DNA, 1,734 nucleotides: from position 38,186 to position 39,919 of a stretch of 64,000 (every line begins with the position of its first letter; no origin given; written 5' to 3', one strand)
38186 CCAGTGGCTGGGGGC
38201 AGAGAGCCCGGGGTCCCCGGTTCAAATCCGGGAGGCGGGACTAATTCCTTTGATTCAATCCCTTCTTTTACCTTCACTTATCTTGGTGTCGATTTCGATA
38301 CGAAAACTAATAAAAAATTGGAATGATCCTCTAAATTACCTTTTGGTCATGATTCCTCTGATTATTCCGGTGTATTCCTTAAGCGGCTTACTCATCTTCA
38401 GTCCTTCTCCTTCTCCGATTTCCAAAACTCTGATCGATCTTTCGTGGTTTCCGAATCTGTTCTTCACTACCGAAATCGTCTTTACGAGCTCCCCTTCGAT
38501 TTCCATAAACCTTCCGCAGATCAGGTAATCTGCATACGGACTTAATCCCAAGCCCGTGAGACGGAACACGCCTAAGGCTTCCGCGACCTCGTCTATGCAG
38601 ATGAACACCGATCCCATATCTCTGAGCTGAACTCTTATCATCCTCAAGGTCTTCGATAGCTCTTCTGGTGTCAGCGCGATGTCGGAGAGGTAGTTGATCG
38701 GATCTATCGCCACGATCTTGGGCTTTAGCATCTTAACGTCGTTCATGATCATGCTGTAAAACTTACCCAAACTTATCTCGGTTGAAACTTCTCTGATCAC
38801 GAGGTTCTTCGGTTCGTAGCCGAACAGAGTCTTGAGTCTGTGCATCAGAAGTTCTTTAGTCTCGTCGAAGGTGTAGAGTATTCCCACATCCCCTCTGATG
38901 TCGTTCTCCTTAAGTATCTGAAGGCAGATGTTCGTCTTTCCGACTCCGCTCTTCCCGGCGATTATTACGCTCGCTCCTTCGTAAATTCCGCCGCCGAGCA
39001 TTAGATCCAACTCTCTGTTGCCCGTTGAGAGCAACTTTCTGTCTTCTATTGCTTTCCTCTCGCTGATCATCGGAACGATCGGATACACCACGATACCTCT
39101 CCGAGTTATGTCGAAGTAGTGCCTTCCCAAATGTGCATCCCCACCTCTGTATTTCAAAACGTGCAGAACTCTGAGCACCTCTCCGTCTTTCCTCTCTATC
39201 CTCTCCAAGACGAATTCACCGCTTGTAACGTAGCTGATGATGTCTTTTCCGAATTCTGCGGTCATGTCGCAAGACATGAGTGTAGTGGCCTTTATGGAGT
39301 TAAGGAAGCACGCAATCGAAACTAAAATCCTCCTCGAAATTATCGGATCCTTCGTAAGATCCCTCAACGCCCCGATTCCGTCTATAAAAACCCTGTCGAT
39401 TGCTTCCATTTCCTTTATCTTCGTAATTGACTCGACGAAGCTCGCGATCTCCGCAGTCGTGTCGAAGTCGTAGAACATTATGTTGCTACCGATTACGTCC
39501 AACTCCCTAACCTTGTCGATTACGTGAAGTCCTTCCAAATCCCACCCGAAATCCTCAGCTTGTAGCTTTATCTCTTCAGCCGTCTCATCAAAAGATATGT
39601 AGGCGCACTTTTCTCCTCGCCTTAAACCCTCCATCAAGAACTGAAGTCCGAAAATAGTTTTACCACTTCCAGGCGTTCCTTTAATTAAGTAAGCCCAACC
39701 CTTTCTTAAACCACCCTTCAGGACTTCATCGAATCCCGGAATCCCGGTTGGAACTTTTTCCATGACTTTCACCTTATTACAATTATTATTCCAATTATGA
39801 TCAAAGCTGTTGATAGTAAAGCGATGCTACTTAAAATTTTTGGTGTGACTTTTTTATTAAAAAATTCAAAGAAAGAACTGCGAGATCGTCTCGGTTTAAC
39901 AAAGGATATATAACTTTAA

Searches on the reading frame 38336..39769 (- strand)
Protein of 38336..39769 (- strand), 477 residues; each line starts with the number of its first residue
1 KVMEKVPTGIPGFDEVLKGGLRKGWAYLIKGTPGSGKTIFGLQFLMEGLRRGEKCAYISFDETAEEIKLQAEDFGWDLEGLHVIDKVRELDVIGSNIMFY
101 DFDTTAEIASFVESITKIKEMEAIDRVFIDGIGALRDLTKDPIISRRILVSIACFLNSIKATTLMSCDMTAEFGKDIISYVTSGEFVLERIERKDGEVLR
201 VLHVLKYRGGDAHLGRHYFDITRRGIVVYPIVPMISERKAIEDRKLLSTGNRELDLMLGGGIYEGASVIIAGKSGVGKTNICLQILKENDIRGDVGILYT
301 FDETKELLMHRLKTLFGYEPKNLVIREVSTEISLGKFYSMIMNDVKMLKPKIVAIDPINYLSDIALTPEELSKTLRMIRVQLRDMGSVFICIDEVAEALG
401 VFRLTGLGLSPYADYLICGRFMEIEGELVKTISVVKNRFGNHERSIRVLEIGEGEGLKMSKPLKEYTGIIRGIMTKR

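Call 64: search_protein_families(library=pfam, proteins=[window:38336-39769:-], max_evalue=0.001)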
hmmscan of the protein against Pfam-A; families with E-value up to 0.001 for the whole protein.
window:38336-39769:- (477 aa): 14 families
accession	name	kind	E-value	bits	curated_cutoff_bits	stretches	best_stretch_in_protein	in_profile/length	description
PF06745.19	ATPase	-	4.6e-70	236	26.6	2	6-230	1-228/231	KaiC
PF13481.12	AAA_25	-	4.8e-10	39.8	27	1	9-135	18-155/195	AAA domain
PF03796.21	DnaB_C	-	1.3e-09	38.3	27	1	247-312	2-67/255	DnaB-like helicase C terminal domain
PF07088.17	GvpD_P-loop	-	8.5e-09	36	24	1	23-119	9-102/189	GvpD gas vesicle protein, P-loop domain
PF00154.27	RecA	-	2e-08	34.5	27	0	242-401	28-194/262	recA bacterial DNA recombination protein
PF13401.12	AAA_22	-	6.4e-07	30.2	27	1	267-380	7-109/130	AAA domain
PF13173.12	AAA_14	-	8.4e-07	29.5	27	0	26-71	4-48/129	AAA domain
PF20720.3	nSTAND3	-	2.5e-06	27.7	27.2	0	27-65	20-55/155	Novel STAND NTPase 3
PF13479.12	AAA_24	-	5.7e-06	26.8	27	0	24-143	2-84/195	AAA domain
PF01695.23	IstB_IS21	-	0.00012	22.2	24.1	0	29-73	97-141/238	IstB-like ATP binding protein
PF09848.15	SLFN-g3_helicase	-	0.00019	21.3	24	0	27-48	4-25/354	Schlafen group 3, DNA/RNA helicase domain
PF13238.12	AAA_18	-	0.00025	21.9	29.4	0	268-293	1-25/128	AAA domain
PF08423.17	Rad51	-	0.00031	20.5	22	0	247-285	8-46/244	Rad51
PF05625.17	PAXNEB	-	0.00053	19.6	28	0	244-271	16-43/366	PAXNEB protein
